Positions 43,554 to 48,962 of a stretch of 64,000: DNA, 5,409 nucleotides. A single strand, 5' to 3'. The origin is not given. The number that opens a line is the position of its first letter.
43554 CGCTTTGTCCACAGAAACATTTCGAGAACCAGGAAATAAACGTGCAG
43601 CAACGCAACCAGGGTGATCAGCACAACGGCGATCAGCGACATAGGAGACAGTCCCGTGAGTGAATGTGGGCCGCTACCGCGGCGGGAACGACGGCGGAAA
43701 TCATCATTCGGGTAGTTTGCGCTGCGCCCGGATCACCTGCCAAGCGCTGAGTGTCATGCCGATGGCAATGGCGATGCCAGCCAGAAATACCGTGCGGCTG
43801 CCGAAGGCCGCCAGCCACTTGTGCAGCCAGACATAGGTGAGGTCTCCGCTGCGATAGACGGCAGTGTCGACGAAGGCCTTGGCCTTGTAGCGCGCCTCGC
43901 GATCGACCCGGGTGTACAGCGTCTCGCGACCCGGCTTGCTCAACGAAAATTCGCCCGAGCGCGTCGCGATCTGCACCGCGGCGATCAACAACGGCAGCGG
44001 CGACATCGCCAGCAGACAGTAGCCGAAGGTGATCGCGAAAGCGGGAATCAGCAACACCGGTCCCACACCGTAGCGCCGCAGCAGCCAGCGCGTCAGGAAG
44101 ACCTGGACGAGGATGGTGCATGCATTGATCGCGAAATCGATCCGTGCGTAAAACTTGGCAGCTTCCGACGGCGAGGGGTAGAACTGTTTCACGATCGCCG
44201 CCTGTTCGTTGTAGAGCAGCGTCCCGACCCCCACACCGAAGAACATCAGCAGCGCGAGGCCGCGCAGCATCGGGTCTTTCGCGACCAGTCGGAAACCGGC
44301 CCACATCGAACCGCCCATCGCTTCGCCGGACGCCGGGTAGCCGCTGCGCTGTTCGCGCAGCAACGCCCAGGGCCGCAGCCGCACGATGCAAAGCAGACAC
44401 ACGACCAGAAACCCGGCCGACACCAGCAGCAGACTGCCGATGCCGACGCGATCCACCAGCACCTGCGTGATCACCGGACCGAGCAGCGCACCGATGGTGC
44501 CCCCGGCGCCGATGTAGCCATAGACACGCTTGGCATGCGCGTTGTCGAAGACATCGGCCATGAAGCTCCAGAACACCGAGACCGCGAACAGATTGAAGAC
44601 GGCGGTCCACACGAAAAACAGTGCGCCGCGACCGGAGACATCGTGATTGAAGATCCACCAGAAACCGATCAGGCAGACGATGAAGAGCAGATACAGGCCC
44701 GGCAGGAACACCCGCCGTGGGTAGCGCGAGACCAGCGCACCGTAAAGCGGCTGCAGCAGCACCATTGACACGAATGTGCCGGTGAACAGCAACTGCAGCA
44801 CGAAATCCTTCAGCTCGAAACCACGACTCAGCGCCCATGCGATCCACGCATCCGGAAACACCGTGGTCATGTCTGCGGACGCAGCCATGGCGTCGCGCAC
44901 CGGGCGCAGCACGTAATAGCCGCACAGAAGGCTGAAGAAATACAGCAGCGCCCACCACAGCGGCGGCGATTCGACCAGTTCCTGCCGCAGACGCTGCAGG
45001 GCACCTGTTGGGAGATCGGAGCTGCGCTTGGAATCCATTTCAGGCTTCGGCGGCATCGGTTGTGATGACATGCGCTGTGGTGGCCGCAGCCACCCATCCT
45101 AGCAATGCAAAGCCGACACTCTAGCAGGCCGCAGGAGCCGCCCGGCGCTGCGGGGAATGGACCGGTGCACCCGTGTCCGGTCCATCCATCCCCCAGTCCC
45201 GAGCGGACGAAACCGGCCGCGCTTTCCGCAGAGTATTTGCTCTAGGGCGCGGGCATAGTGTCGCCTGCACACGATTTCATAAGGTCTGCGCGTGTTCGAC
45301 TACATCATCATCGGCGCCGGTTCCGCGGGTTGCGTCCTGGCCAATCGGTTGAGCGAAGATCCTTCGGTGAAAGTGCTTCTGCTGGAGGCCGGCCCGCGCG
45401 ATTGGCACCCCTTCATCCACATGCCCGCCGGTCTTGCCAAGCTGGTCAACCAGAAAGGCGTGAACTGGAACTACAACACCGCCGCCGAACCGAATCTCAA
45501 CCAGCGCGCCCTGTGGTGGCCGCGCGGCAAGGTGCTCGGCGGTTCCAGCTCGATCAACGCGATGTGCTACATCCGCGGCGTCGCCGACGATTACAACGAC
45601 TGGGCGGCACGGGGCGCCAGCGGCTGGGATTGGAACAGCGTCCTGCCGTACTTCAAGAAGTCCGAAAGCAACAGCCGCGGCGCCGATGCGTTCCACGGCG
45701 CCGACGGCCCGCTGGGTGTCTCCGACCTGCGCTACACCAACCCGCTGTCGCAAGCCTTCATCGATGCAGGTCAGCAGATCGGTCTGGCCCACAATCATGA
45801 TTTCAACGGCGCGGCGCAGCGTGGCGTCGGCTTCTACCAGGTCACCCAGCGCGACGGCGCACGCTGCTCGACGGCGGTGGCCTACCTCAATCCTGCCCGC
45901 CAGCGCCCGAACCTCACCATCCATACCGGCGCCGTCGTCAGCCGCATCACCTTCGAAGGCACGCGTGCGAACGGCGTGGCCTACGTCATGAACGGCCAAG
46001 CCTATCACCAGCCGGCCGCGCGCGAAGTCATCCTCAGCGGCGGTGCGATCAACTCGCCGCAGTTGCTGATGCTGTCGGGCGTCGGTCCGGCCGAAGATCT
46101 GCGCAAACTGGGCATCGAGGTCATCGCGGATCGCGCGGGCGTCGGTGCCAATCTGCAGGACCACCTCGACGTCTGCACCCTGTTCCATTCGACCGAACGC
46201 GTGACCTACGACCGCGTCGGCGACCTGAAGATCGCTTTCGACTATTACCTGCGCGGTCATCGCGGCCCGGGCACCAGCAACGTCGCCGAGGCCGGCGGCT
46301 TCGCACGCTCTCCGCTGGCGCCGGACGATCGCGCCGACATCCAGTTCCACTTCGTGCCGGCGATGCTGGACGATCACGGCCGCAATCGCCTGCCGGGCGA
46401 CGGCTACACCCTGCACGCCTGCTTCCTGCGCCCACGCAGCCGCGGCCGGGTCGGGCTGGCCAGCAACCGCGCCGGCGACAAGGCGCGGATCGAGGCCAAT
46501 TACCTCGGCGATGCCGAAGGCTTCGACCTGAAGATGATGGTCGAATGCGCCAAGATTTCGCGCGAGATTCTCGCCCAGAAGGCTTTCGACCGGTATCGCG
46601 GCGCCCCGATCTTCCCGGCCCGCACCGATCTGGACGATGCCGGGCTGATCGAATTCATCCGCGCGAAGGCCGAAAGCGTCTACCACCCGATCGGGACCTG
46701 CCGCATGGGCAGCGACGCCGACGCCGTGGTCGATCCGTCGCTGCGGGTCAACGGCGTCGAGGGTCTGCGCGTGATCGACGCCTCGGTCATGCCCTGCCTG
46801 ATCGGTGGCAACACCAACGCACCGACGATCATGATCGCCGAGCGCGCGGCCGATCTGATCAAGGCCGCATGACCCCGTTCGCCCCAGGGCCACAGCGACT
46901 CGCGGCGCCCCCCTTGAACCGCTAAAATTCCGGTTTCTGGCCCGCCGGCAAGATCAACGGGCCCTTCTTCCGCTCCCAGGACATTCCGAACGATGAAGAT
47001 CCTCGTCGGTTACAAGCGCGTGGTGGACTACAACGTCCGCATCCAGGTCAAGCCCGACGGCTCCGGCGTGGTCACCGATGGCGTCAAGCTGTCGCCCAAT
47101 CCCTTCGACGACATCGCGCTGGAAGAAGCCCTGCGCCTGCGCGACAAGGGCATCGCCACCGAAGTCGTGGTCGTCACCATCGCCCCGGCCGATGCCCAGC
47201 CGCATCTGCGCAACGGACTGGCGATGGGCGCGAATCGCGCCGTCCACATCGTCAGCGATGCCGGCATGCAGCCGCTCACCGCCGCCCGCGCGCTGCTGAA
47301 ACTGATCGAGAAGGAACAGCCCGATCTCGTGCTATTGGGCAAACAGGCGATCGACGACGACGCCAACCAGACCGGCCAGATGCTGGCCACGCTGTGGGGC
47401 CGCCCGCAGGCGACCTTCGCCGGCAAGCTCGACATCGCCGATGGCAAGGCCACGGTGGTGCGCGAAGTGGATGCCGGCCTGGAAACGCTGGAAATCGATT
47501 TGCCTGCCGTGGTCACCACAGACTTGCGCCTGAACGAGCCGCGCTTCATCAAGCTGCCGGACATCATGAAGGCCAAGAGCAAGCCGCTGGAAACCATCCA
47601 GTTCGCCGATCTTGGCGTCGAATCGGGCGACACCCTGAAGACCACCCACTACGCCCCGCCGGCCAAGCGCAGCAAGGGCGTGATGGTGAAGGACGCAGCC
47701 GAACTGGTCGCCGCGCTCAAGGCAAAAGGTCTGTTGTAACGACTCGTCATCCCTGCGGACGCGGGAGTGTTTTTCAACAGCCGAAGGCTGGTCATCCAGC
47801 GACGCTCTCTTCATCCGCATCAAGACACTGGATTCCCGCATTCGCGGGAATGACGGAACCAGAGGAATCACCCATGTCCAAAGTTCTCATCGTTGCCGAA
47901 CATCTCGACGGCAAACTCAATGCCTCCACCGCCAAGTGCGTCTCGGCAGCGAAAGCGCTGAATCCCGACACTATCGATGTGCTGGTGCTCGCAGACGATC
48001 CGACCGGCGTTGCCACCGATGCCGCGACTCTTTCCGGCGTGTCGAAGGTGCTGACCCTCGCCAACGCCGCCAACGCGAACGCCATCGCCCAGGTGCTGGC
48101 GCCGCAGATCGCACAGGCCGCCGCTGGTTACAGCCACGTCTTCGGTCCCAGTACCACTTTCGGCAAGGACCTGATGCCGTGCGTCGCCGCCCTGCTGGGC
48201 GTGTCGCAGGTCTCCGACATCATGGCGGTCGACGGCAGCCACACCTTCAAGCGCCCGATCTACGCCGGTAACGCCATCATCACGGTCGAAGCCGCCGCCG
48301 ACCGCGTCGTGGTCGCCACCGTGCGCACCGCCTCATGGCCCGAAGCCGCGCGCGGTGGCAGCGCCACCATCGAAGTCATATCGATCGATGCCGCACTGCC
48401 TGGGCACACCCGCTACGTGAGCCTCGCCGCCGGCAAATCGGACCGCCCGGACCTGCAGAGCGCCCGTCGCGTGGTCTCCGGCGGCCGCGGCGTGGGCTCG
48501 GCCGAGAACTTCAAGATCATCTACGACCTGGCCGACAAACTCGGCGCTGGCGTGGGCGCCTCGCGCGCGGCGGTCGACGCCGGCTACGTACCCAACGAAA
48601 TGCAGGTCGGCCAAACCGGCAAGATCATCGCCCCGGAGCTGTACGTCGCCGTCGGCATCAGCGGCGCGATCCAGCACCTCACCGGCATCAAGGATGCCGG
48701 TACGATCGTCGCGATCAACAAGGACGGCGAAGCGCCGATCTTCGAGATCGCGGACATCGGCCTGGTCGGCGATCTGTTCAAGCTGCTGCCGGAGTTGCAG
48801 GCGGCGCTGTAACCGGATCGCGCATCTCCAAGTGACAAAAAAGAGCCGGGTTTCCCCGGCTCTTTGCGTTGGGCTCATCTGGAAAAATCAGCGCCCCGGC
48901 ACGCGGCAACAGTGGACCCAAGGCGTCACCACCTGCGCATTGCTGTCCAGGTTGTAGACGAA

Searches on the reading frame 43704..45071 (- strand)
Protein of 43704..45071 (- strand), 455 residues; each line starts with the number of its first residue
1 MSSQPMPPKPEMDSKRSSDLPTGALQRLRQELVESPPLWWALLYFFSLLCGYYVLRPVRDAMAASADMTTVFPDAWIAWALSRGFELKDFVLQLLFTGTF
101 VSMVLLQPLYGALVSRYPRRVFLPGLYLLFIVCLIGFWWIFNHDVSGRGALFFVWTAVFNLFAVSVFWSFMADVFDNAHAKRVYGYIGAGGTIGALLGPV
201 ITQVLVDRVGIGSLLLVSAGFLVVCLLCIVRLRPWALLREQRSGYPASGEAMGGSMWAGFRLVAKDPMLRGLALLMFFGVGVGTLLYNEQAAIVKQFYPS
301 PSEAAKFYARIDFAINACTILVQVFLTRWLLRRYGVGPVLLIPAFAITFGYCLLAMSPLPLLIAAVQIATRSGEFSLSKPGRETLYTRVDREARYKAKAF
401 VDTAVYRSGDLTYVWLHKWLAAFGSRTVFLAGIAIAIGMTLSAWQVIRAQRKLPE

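Call 50: search_protein_families(library=pfam, proteins=[window:43704-45071:-], max_evalue=0.00001)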
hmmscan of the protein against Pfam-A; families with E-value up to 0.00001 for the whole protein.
window:43704-45071:- (455 aa): 2 families
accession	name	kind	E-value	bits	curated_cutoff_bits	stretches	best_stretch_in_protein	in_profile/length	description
PF07690.21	MFS_1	-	2e-17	63.6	33.4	1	75-361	17-295/347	Major Facilitator Superfamily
PF03219.20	TLC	-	7.8e-07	28.7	21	0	160-444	160-480/491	TLC ATP/ADP transporter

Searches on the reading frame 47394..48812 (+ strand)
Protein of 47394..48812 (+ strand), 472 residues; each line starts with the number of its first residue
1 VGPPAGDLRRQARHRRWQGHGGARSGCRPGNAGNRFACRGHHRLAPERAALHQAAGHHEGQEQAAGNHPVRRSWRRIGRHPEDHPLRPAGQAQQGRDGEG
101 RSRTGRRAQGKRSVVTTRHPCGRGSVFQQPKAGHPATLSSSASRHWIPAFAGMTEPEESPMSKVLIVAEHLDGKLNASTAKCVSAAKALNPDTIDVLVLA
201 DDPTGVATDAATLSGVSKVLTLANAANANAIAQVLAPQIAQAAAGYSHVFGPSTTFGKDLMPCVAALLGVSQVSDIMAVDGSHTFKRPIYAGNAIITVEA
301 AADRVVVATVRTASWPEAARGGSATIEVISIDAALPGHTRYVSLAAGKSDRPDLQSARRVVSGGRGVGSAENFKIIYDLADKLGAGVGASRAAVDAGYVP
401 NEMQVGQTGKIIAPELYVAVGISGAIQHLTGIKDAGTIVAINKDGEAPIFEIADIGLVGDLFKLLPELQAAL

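Call 50: search_protein_families(library=pfam, proteins=[window:47394-48812:+], max_evalue=0.00001)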
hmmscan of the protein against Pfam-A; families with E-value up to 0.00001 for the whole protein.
window:47394-48812:+ (472 aa): 2 families
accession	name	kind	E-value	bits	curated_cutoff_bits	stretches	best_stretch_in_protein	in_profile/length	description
PF00766.25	ETF_alpha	-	4.9e-35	119.8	27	1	353-433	1-81/81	Electron transfer flavoprotein FAD-binding domain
PF01012.27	ETF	-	2.8e-34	118.9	26.7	1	164-334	1-179/181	Electron transfer flavoprotein domain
